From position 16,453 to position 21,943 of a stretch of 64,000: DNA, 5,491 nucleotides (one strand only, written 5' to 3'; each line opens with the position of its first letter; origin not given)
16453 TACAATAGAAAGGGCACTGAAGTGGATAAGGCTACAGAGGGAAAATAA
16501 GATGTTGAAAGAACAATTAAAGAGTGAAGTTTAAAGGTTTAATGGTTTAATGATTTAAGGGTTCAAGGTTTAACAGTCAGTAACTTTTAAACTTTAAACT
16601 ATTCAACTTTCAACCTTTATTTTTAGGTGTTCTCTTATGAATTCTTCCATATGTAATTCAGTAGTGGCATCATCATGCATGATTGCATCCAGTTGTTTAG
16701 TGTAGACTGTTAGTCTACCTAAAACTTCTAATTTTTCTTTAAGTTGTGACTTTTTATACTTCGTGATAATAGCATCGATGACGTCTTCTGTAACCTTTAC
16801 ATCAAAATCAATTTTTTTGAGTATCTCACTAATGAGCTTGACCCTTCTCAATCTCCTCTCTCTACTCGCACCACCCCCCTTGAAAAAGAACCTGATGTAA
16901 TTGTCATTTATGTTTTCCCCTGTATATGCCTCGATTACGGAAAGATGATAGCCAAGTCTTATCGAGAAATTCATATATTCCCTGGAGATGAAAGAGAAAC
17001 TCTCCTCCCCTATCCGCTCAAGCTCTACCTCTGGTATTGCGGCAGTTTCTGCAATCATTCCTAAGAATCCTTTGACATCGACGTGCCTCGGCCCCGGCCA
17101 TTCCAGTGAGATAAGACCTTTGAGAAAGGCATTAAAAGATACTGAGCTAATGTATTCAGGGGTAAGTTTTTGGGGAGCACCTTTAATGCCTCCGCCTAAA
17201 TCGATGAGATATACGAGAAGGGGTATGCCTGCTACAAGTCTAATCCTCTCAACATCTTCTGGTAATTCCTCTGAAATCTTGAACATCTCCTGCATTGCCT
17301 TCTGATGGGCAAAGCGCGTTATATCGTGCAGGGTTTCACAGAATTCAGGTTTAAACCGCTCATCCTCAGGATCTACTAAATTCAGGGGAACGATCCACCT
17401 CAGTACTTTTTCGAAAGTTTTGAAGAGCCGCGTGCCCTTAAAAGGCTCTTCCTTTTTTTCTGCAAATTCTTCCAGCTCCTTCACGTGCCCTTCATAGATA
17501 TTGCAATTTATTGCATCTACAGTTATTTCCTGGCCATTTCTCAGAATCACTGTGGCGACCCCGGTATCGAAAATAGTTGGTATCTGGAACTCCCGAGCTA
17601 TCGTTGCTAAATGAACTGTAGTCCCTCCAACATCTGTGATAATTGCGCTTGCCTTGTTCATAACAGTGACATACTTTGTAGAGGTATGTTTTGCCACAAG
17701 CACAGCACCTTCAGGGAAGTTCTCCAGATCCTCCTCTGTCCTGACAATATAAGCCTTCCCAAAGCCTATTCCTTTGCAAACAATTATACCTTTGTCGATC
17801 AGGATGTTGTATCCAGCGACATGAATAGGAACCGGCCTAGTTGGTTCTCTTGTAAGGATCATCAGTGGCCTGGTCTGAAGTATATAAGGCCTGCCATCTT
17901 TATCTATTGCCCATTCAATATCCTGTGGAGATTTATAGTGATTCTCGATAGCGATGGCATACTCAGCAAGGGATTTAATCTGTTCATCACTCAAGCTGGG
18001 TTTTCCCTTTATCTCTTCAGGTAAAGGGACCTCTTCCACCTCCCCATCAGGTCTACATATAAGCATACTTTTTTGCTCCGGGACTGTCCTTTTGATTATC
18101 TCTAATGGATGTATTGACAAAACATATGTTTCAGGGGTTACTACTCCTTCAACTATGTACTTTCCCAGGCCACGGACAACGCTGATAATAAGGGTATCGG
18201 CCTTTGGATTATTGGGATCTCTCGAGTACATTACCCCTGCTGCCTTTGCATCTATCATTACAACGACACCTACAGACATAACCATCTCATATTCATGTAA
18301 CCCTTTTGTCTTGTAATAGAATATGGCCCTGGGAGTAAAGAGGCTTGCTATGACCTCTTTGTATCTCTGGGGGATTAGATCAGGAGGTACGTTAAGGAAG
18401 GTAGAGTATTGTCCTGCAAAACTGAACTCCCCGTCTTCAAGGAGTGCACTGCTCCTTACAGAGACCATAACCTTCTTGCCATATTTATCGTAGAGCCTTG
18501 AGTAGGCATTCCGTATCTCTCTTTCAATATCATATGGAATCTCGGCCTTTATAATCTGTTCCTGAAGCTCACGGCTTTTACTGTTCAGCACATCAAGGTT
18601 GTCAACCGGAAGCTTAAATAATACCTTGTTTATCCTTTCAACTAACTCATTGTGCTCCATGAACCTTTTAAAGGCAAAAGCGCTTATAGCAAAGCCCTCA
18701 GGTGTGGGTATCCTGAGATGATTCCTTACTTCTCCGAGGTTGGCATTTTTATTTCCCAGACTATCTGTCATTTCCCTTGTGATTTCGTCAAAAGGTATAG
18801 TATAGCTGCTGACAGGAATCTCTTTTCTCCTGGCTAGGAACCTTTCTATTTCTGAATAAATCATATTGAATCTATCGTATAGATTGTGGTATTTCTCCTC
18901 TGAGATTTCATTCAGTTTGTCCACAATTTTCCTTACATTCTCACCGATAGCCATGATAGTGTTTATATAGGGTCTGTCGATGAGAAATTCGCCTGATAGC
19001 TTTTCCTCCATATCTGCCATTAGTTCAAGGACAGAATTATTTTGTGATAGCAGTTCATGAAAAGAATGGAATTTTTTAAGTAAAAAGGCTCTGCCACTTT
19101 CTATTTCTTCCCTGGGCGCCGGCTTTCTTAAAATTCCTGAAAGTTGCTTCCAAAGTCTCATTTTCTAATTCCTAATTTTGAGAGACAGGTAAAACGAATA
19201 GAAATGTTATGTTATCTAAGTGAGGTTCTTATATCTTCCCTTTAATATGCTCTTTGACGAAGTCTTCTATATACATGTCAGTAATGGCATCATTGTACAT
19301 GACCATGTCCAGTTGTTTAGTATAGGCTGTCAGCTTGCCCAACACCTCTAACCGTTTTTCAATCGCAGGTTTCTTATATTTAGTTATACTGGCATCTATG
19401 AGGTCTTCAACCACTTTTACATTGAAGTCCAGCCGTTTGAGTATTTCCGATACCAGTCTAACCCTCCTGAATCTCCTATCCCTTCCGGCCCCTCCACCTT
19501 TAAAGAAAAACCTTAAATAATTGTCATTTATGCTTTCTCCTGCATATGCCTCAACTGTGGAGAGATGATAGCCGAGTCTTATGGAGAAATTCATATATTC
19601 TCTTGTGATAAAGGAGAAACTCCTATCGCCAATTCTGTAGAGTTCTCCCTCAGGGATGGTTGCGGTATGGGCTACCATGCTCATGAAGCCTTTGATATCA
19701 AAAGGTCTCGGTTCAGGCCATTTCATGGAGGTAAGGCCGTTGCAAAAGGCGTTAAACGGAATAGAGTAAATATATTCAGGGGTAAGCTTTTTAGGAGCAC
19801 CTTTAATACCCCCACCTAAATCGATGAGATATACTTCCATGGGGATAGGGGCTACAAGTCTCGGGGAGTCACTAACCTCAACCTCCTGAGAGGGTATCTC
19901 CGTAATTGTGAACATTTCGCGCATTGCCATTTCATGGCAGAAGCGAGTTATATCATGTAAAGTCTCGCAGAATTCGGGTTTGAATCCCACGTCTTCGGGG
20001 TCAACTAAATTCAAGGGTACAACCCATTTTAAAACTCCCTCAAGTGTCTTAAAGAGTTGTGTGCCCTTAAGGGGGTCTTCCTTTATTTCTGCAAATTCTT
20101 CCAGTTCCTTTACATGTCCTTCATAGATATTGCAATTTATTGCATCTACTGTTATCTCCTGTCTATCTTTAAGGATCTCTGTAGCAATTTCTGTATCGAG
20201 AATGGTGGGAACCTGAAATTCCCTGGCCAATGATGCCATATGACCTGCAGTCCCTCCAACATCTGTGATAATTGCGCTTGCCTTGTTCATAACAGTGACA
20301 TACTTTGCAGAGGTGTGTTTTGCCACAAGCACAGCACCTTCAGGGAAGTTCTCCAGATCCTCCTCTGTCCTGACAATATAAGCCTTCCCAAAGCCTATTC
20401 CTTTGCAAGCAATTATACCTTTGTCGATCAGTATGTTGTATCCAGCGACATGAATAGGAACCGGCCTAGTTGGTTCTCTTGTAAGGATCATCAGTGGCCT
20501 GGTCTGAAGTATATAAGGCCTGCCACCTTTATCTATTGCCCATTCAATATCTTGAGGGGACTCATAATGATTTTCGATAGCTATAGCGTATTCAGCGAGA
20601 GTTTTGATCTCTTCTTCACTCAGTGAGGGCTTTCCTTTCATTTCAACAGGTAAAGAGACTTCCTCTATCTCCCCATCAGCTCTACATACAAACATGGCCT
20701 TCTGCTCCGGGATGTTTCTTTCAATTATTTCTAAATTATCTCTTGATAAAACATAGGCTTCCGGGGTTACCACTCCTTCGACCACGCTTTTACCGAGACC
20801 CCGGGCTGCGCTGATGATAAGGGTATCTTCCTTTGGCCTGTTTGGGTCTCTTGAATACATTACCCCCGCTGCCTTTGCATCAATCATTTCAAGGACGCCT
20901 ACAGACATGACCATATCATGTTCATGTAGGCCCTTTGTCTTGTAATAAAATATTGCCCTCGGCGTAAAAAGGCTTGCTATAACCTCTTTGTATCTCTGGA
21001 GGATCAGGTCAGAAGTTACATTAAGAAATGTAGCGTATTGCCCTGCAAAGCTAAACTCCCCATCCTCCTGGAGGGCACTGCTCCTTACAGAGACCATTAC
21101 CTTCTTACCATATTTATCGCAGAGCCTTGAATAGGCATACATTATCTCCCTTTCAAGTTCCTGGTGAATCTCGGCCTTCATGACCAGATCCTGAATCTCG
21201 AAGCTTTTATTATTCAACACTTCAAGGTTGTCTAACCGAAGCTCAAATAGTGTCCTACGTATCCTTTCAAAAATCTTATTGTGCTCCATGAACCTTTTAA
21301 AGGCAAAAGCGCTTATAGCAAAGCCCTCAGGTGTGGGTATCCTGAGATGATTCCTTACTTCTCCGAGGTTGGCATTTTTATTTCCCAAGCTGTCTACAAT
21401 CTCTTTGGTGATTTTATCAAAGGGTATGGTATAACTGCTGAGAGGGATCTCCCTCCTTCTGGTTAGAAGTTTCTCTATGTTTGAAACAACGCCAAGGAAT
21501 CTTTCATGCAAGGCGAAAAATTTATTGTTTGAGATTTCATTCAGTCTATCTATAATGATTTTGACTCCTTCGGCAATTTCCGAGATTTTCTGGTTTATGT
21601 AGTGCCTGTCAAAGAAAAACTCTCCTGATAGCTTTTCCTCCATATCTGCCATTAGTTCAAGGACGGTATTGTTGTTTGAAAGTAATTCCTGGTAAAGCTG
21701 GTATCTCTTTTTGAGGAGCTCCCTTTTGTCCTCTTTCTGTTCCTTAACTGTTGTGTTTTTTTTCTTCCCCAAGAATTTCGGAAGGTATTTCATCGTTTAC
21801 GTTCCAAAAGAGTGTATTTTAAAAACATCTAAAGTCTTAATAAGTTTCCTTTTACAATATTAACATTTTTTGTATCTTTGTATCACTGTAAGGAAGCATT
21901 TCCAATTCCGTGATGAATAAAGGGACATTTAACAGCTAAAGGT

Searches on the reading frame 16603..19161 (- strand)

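Call 58: search_protein_families(library=pfam, proteins=[window:16603-19161:-], max_evalue=0.00001)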
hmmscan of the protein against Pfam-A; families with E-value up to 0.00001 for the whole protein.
window:16603-19161:- (852 aa): 2 families
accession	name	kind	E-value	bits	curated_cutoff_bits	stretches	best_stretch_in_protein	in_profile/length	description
PF01326.24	PPDK_N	-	2.1e-92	310.4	27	1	133-438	2-314/328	Pyruvate phosphate dikinase, AMP/ATP-binding domain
PF00391.29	PEP-utilizers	-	6.6e-20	70.9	23.1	1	482-550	1-69/72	PEP-utilising enzyme, mobile domain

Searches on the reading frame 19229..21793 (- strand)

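Call 58: search_protein_families(library=pfam, proteins=[window:19229-21793:-], max_evalue=0.00001)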
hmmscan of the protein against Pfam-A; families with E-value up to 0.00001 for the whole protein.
window:19229-21793:- (854 aa): 2 families
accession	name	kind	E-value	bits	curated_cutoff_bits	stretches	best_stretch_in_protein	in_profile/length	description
PF01326.24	PPDK_N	-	9.5e-95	318.1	27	1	134-439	2-314/328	Pyruvate phosphate dikinase, AMP/ATP-binding domain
PF00391.29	PEP-utilizers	-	3.4e-19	68.7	23.1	1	483-551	1-69/72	PEP-utilising enzyme, mobile domain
